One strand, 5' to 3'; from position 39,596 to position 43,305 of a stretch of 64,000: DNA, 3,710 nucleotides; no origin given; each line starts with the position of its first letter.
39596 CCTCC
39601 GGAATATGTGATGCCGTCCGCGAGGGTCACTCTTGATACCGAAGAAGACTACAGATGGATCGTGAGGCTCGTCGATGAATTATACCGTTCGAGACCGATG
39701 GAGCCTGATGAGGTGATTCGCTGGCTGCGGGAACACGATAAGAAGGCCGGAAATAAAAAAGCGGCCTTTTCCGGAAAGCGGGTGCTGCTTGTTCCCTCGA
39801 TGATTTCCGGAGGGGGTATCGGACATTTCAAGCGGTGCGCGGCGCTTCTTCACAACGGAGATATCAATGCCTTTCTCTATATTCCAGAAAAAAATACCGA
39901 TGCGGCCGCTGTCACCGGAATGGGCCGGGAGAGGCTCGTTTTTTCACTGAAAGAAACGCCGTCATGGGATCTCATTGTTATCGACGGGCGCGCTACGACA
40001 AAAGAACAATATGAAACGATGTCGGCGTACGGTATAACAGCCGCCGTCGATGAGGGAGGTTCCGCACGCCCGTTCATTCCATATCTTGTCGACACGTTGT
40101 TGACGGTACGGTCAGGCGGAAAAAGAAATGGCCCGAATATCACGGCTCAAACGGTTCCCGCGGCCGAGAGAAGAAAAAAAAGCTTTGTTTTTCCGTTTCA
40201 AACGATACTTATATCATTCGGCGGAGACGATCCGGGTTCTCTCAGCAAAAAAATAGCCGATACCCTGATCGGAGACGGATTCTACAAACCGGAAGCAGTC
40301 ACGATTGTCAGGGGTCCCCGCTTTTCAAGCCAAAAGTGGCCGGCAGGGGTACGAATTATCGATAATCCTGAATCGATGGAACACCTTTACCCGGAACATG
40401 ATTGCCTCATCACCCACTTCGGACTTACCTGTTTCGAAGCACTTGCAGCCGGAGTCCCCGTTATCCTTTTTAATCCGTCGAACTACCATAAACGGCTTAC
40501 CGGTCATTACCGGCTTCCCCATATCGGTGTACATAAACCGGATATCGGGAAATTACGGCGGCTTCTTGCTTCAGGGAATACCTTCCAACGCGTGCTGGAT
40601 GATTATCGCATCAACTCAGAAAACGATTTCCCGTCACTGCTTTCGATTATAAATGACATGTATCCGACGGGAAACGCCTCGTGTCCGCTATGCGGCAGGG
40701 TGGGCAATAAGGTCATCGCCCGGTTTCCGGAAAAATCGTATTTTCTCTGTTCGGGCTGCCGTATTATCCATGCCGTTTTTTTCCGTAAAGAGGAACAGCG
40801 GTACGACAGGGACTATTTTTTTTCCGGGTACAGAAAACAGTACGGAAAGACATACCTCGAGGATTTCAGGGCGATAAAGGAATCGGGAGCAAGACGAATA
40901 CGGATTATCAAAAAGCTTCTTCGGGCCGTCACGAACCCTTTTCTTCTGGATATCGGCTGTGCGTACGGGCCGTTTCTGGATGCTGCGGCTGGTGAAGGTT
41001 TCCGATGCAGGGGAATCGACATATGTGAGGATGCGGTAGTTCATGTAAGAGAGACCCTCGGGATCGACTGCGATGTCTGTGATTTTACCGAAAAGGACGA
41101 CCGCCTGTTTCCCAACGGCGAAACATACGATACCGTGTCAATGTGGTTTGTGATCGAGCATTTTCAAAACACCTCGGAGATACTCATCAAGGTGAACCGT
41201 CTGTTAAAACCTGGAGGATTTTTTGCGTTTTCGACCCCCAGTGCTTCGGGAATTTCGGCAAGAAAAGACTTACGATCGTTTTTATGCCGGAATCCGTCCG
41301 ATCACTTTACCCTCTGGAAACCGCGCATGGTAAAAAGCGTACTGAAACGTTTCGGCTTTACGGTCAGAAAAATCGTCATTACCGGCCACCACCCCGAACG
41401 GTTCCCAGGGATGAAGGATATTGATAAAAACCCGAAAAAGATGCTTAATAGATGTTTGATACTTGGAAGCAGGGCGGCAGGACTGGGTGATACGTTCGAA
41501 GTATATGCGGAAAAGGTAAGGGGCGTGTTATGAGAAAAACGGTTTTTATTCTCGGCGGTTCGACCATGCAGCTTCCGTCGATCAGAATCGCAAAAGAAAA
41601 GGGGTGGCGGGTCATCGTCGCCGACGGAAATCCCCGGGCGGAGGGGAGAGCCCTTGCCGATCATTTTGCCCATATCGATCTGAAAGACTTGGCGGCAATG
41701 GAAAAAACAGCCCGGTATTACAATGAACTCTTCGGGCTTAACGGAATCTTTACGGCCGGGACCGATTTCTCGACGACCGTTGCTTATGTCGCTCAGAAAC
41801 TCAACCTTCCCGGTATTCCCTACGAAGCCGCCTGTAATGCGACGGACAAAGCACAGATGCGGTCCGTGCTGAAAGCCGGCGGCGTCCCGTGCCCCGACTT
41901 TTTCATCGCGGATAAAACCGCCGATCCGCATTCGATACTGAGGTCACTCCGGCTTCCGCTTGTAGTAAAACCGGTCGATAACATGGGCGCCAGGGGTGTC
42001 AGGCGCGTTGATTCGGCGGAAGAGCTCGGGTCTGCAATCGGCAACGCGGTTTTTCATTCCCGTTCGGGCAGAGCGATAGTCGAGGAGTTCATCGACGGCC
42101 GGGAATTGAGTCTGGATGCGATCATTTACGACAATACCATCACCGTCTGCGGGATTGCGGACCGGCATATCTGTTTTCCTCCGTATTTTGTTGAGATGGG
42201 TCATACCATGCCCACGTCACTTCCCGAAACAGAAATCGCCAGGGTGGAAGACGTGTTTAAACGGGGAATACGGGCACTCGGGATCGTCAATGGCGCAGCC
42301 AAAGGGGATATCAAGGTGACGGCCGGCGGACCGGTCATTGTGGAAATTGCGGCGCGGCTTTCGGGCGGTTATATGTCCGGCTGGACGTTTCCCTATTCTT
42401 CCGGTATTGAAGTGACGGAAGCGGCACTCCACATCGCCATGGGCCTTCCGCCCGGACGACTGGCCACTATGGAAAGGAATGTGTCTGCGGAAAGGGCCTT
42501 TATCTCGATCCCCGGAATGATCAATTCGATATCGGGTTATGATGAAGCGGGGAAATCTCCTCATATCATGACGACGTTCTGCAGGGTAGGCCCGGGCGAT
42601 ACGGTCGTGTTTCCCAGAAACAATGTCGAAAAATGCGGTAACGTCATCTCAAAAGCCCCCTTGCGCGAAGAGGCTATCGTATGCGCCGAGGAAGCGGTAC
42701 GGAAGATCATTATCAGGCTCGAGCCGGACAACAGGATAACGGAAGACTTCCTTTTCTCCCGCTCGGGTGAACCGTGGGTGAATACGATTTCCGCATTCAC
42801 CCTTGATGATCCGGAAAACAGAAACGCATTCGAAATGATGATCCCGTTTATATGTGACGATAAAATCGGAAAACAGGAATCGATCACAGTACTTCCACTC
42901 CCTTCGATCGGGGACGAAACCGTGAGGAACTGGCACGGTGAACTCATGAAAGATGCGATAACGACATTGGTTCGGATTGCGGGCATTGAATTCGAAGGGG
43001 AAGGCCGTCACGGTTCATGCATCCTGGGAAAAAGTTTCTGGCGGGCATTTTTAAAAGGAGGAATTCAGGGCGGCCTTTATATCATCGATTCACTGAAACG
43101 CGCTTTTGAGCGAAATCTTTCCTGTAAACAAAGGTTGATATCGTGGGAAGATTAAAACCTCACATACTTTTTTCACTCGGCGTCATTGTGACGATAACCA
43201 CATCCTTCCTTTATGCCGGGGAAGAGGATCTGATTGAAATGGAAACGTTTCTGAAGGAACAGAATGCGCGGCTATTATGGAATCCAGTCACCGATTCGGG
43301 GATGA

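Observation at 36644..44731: Six translationally coupled genes upstream of flaA: SPASM radical SAM enzyme, glycan-tailoring enzymes, ATP-grasp ligase and peptidoglycan amidase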

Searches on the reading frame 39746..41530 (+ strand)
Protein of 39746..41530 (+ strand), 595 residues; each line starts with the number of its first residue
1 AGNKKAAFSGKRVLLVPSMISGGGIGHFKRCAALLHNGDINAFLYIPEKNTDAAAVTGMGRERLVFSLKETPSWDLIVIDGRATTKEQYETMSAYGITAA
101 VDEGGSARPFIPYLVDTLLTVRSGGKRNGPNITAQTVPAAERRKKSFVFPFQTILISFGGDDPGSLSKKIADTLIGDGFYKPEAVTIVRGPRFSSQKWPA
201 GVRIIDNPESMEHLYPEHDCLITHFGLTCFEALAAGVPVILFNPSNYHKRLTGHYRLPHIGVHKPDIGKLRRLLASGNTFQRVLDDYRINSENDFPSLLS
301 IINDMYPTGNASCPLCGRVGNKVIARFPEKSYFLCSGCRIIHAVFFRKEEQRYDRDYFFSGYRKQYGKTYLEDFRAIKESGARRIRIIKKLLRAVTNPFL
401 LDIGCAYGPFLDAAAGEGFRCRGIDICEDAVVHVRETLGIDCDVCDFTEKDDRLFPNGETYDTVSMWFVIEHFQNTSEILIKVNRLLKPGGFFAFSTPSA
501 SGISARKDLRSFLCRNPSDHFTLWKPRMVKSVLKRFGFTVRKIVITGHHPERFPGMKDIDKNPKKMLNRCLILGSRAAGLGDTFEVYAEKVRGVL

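Call 48: search_solved_structures(query=A4, max_evalue=1, show_alignments=3)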
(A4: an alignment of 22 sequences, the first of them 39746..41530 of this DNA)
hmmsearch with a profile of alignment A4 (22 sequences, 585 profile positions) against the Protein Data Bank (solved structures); distinct sequences matched with E-value up to 1: 134 (the best 60 are shown).
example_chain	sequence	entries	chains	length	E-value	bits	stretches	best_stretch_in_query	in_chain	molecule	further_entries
3cc8_A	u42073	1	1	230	3.6e-14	55.2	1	383-500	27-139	Putative methyltransferase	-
4kdr_A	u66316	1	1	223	1.8e-12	49.6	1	367-505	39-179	3-demethylubiquinone-9 3-methyltransferase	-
5dpm_A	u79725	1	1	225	1.8e-12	49.6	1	367-505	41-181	Ubiquinone biosynthesis O-methyltransferase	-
4kdc_A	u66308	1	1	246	6.1e-12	47.9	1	367-499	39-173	3-demethylubiquinone-9 3-methyltransferase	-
5t64_A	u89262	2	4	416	2.1e-10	42.8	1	328-543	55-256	Sugar 3-C-methyl transferase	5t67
1ve3_A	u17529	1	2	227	2.4e-10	42.6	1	376-487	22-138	hypothetical protein PH0226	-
3dli_A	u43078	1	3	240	7.6e-10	40.9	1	366-468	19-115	methyltransferase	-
9rfr_A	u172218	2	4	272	8.1e-10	40.9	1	388-488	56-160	Ubiquinone biosynthesis O-methyltransferase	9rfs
5t6b_A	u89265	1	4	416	1.2e-09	40.3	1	390-543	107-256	Sugar 3-C-methyl transferase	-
5z9o_A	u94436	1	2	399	2e-09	39.6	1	371-486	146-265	Cyclopropane-fatty-acyl-phospholipid synthase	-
1wzn_A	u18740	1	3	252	2e-09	39.6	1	382-488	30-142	SAM-dependent methyltransferase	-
3ndi_A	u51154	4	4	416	2.8e-09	39.1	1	392-544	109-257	Methyltransferase | TcaB9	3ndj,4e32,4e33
4e31_A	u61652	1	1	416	3e-09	39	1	392-544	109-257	TcaB9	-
4e2y_A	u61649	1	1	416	3.5e-09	38.7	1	392-544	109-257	TcaB9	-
4e2x_A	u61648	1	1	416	4.1e-09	38.6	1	392-544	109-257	TcaB9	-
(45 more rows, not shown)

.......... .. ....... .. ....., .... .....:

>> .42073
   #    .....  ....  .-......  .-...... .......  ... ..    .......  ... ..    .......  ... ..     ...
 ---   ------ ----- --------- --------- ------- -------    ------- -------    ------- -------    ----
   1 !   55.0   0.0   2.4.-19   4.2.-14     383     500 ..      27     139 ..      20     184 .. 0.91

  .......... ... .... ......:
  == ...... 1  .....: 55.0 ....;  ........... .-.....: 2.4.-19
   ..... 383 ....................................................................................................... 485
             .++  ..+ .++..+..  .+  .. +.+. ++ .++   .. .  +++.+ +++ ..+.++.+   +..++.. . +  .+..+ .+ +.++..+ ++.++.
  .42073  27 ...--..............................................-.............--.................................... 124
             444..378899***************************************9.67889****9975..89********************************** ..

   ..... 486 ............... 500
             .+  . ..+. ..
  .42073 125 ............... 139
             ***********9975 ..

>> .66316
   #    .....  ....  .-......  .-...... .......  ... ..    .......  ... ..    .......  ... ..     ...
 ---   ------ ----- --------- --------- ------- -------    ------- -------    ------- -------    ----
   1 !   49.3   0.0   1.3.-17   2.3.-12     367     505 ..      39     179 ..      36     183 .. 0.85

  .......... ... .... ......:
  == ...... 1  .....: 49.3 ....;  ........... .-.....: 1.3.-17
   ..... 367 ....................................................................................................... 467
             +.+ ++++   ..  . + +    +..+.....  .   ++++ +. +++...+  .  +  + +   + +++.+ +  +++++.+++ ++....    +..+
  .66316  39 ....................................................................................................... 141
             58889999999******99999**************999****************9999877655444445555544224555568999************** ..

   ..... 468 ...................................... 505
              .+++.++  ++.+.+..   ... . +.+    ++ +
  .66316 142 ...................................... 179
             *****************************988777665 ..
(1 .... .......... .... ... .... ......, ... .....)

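Call 91: search_protein_families(library=ncbifam, alignment_id=A4, max_evalue=0.01)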
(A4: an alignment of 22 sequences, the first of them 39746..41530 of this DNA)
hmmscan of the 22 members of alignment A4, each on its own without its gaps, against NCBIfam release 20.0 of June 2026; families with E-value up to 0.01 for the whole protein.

A. member 1, window:39746-41530:+ (595 aa): 7 families
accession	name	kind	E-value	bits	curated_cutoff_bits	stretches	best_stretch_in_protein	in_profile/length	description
TIGR01983.1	UbiG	equivalog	5.7e-09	35.6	102.95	1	395-497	48-153/228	bifunctional 2-polyprenyl-6-hydroxyphenol methylase/3-demethylubiquinol 3-O-methyltransferase UbiG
NF008686.0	PRK11705.1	equivalog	3e-05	23.3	400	1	363-497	134-267/383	cyclopropane fatty acyl phospholipid synthase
TIGR03590.1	PseG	equivalog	0.00016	21.4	153.55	1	143-242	168-267/280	UDP-2,4-diacetamido-2,4,6-trideoxy-beta-L-altropyranose hydrolase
TIGR02072.1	BioC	equivalog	0.00023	21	184.95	1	386-500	25-137/244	malonyl-ACP O-methyltransferase BioC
NF045667.1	MTase_DVU1556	equivalog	0.00089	18.8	155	1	394-497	20-121/213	DVU_1556 family methyltransferase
NF041255.1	mycofact_MftM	equivalog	0.0013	18.1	200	1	386-476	129-220/289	mycofactocin oligosaccharide methyltransferase MftM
NF043040.1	corrin_prot_MT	hypoth_equivalog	0.0036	16.8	180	1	395-493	38-145/216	corrinoid protein-associated methyltransferase CpaM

B. families by the number of members that match (of 22 scanned): 50 families (the first 25 are shown)
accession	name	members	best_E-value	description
TIGR01983.1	UbiG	22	1.8e-16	bifunctional 2-polyprenyl-6-hydroxyphenol methylase/3-demethylubiquinol 3-O-methyltransferase UbiG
TIGR03590.1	PseG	22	2.6e-16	UDP-2,4-diacetamido-2,4,6-trideoxy-beta-L-altropyranose hydrolase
NF045667.1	MTase_DVU1556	21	7e-10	DVU_1556 family methyltransferase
NF043040.1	corrin_prot_MT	19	1.5e-09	corrinoid protein-associated methyltransferase CpaM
TIGR02072.1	BioC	18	1.7e-10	malonyl-ACP O-methyltransferase BioC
NF008686.0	PRK11705.1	14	4.2e-10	cyclopropane fatty acyl phospholipid synthase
TIGR04345.1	ovoA_Cterm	12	1.6e-06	putative 4-mercaptohistidine N1-methyltransferase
TIGR02021.1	BchM-ChlM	10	5.1e-07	magnesium protoporphyrin IX methyltransferase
NF001244.0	PRK00216.1-5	7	3.9e-08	bifunctional demethylmenaquinone methyltransferase/2-methoxy-6-polyprenyl-1,4-benzoquinol methylase UbiE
NF041255.1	mycofact_MftM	7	2.9e-05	mycofactocin oligosaccharide methyltransferase MftM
NF041650.1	nod_mtase_NodS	6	1.4e-06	nodulation methyltransferase NodS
NF007610.0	PRK10258.1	5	2.7e-08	malonyl-ACP O-methyltransferase BioC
TIGR01934.1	MenG_MenH_UbiE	5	2.9e-08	ubiquinone/menaquinone biosynthesis methyltransferase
TIGR02081.1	metW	5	7.3e-07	methionine biosynthesis protein MetW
NF040703.1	cyclopro_CfaB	5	1.1e-05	C17 cyclopropane fatty acid synthase CfaB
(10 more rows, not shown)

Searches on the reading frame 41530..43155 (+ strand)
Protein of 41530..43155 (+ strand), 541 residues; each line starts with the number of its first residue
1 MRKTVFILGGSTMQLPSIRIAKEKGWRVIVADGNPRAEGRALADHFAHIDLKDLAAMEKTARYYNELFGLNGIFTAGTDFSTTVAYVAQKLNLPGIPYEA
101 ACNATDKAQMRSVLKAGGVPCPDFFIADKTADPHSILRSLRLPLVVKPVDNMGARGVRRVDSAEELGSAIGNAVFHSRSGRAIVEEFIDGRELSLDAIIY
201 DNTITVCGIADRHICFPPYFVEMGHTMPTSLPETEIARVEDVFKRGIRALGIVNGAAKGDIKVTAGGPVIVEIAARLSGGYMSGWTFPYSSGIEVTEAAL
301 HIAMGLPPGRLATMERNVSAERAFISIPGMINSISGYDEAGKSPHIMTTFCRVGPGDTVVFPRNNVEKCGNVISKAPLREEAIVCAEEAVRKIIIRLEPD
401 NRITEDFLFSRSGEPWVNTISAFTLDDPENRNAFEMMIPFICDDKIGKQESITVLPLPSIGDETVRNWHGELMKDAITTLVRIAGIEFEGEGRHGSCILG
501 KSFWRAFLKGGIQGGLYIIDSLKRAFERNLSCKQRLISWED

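Call 4: search_protein_families(library=pfam, proteins=[window:41530-43155:+], max_evalue=0.01)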
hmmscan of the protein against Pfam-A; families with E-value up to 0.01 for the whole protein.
window:41530-43155:+ (541 aa): 8 families
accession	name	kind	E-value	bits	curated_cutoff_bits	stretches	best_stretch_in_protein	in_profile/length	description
PF13535.11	ATP-grasp_4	-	1.5e-16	60.9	27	1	141-281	2-156/160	ATP-grasp domain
PF18603.7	LAL_C2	-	1.1e-14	54.8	29.4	1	324-398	2-78/78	L-amino acid ligase C-terminal domain 2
PF02655.19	ATP-grasp_3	-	1.3e-14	55.1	23.2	1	104-279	1-159/160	ATP-grasp domain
PF07478.18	Dala_Dala_lig_C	-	1.2e-08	35.2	24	1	133-273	28-172/204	D-ala D-ala ligase C-terminus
PF01071.24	GARS_A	-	4.6e-07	30.3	27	1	105-211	1-112/194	Phosphoribosylglycinamide synthetase, ATP-grasp (A) domain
PF18130.6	ATPgrasp_N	-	0.00014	22.8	27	1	21-95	4-81/81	ATP-grasp N-terminal domain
PF02222.28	ATP-grasp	-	0.00022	21.3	27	1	114-189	3-77/179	ATP-grasp domain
PF02786.22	CPSase_L_D2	-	0.00029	20.8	19.8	1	106-208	1-112/211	Carbamoyl-phosphate synthase L chain, ATP binding domain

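Call 5: search_protein_families(library=ncbifam, proteins=[window:41530-43155:+], max_evalue=0.01)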
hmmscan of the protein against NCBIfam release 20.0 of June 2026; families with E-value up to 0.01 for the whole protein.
window:41530-43155:+ (541 aa): 43 families (the best 25 are shown)
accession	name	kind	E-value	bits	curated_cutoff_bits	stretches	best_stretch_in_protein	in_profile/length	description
NF002563.0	PRK02186.1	subfamily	2.5e-43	148.5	625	1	53-405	54-404/890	argininosuccinate lyase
NF005543.0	PRK07206.1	subfamily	4.9e-15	55.1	302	1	103-282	105-293/416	hypothetical protein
NF002378.0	PRK01372.1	subfamily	9.7e-15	54.1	243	1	100-273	94-267/305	D-alanine--D-alanine ligase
TIGR01205.1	D_ala_D_alaTIGR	subfamily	3.1e-13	49.4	245.65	1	98-273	98-283/318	D-alanine--D-alanine ligase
NF002527.0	PRK01966.1-3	equivalog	1.2e-10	41.1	310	1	95-209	107-222/332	D-alanine--D-alanine ligase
NF002528.0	PRK01966.1-4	subfamily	1.7e-09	37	262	1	100-271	135-321/366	D-alanine--D-alanine ligase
TIGR03909.1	pyrrolys_PylC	equivalog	3.3e-09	35.9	248.3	1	4-211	1-190/374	3-methylornithine--L-lysine ligase PylC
NF012216.1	D_ala_D_lac_VanB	exception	7.3e-09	35.3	750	1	94-275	114-306/342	D-alanine--(R)-lactate ligase VanB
NF003671.0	PRK05294.1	equivalog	1.4e-08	32.8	599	1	89-211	649-772/1058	carbamoyl-phosphate synthase large subunit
NF010623.0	PRK14016.1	subfamily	1.6e-08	33.2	877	1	104-193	212-300/871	cyanophycin synthetase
TIGR01369.1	CPSaseII_lrg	equivalog_domain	2.3e-08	32.1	1027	1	89-214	652-777/1052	carbamoyl-phosphate synthase (glutamine-hydrolyzing) large subunit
NF006766.0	PRK09288.1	equivalog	3e-08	32.9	339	1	4-189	14-199/396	formate-dependent phosphoribosylglycinamide formyltransferase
NF000206.1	D_ala_D_lac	equivalog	3.4e-08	32.9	550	1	91-212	112-233/342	D-alanine--(R)-lactate ligase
NF000091.3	D_ala_D_ser_VanG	exception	7.7e-08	31.6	495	1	103-207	132-236/344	D-alanine--D-serine ligase VanG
NF002525.0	PRK01966.1-1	equivalog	1.2e-07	31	457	1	100-277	134-319/364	D-alanine--D-alanine ligase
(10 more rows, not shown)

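Call 28: search_solved_structures(query=window:41530-43152:+, max_evalue=0.0001, show_alignments=0)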
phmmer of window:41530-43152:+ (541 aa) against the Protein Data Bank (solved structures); distinct sequences matched with E-value up to 0.0001: 18.
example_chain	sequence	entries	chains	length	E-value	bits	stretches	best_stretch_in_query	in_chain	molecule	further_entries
3vot_A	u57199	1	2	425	2.2e-25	92.3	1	55-308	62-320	L-amino acid ligase, BL00235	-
4dim_A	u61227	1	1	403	9.1e-22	80.4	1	3-282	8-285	Phosphoribosylglycinamide synthetase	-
4wd3_A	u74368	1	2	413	1.4e-10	43.4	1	43-309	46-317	L-amino acid ligase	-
2ip4_A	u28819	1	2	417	9.7e-10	40.7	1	85-316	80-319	Phosphoribosylamine--glycine ligase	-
5d8d_A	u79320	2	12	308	2.9e-09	39.2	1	87-252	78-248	D-alanine--D-alanine ligase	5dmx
3wo1_A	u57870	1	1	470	1.2e-08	37.1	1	57-282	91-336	Alanine-anticapsin ligase BacD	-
3wnz_A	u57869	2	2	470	1.9e-08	36.5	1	58-282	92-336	Alanine-anticapsin ligase BacD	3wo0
3vmm_A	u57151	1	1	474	1.9e-08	36.4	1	58-282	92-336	Alanine-anticapsin ligase BacD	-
30vh_A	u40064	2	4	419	2.5e-07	32.8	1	13-281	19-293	L-amino acid ligase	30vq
1e4e_A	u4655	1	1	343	3.6e-07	32.2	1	91-281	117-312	VANCOMYCIN/TEICOPLANIN A-TYPE RESISTANCE PROTEIN VANA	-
3r5f_A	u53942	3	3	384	3.7e-07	32.2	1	98-278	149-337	D-alanine--D-alanine ligase 1 | D-alanine--D-alanine ligase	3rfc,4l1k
3e5n_A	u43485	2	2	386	3.8e-07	32.2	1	98-278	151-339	D-alanine-D-alanine ligase A | D-alanine--D-alanine ligase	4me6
8evy_B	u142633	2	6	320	4.6e-07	31.9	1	94-267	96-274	D-alanine--D-alanine ligase B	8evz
1e4e_B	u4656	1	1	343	6.1e-07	31.5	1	91-277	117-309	VANCOMYCIN/TEICOPLANIN A-TYPE RESISTANCE PROTEIN VANA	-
3lwb_A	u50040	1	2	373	1.6e-06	30.1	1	91-275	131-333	D-alanine--D-alanine ligase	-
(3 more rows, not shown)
